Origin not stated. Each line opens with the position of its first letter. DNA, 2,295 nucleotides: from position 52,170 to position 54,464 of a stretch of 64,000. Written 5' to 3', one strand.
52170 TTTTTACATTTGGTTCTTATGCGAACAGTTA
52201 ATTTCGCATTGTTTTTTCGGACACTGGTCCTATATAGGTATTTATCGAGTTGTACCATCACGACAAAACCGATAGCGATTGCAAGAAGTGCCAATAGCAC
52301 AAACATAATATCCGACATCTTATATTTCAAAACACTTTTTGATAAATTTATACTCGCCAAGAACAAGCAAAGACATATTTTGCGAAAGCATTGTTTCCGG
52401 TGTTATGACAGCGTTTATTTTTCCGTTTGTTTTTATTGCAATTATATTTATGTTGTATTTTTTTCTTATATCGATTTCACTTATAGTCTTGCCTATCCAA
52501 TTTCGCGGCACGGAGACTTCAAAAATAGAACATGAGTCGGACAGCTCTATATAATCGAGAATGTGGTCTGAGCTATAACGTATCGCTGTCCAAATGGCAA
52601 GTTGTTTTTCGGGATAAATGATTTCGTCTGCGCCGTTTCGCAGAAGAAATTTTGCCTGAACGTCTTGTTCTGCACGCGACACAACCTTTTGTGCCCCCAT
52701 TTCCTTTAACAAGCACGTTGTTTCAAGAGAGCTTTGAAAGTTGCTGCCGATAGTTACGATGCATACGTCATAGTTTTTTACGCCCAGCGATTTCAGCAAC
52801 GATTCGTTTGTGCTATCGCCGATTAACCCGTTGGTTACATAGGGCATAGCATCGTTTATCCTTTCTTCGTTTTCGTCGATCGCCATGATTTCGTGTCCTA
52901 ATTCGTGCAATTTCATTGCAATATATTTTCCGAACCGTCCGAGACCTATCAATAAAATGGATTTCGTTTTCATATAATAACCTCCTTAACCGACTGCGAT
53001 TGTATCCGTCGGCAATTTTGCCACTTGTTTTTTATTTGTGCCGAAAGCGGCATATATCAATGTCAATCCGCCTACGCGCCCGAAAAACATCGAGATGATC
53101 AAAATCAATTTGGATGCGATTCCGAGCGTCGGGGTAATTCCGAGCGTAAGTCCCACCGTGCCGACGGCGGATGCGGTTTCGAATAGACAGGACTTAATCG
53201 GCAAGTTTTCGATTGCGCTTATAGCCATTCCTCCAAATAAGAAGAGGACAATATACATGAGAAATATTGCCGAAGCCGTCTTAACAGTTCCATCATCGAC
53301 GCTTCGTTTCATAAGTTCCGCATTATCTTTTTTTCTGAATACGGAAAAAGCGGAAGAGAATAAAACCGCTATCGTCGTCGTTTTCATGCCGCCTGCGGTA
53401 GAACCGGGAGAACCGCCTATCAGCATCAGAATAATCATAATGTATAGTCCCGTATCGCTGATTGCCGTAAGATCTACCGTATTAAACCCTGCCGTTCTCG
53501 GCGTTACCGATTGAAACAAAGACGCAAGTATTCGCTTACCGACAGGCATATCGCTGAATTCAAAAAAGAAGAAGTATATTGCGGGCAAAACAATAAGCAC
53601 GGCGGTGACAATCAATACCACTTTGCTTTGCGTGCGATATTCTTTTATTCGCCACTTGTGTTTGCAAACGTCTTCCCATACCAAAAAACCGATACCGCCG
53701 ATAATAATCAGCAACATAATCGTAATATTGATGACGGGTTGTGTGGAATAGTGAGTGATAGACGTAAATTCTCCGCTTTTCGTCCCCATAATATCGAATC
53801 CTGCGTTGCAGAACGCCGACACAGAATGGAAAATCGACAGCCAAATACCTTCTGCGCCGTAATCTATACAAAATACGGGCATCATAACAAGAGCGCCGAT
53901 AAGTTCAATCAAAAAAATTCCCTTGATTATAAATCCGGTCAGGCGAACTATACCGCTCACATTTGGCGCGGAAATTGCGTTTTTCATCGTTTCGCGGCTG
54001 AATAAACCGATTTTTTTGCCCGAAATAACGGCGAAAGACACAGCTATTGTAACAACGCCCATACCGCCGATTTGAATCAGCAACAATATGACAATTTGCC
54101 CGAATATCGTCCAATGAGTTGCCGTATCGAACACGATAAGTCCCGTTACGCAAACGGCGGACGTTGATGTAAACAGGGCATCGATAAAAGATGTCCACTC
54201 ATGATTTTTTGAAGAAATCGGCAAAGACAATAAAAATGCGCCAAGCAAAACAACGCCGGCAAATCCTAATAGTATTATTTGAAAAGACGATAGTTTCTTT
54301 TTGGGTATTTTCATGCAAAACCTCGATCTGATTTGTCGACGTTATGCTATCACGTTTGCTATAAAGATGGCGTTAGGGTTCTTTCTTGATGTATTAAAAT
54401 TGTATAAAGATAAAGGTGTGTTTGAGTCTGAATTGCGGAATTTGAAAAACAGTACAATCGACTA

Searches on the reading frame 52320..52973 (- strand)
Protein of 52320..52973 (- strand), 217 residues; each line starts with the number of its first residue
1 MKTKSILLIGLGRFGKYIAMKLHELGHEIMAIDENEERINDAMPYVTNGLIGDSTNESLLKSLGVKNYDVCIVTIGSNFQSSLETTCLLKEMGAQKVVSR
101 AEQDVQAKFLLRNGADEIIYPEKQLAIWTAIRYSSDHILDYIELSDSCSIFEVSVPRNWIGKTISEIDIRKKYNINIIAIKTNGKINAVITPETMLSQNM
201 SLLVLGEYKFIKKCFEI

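Call 43: search_protein_families(library=pfam, proteins=[window:52320-52973:-], max_evalue=0.001)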
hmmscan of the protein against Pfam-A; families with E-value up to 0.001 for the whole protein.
window:52320-52973:- (217 aa): 5 families
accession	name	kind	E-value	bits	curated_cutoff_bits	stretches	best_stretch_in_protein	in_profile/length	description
PF02254.24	TrkA_N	-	2.5e-26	92.7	23.8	1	6-121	1-116/116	TrkA-N domain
PF02080.26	TrkA_C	-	3.3e-10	40.2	27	1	151-207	4-59/71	TrkA-C domain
PF00107.32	ADH_zinc_N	-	6.5e-05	23.3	31.8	0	88-126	9-45/129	Zinc-binding dehydrogenase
PF03446.21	NAD_binding_2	-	0.0005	20.6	21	1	6-96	2-87/161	NAD binding domain of 6-phosphogluconate dehydrogenase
PF03807.23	F420_oxidored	-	0.00069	20.6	21.6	0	6-45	2-43/94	NADP oxidoreductase coenzyme F420-dependent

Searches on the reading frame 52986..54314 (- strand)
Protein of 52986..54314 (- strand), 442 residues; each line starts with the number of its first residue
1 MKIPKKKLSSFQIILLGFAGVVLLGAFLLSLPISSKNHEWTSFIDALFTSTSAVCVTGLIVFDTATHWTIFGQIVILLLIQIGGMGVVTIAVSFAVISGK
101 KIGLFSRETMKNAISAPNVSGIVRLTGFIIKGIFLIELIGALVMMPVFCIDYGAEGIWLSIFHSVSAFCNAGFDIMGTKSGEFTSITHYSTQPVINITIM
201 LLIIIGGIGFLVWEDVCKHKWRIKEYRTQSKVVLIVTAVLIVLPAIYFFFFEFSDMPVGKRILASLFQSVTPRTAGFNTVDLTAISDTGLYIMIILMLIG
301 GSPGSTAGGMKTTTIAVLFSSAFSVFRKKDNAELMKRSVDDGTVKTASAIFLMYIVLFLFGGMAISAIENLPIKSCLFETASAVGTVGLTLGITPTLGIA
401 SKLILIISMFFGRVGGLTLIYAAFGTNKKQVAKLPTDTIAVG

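Call 43: search_protein_families(library=pfam, proteins=[window:52986-54314:-], max_evalue=0.001)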
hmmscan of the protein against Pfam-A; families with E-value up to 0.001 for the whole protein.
window:52986-54314:- (442 aa): 1 family
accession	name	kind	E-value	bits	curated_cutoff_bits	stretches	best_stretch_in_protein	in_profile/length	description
PF02386.22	TrkH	-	9.4e-59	199.6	27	1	41-423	61-490/502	Cation transport protein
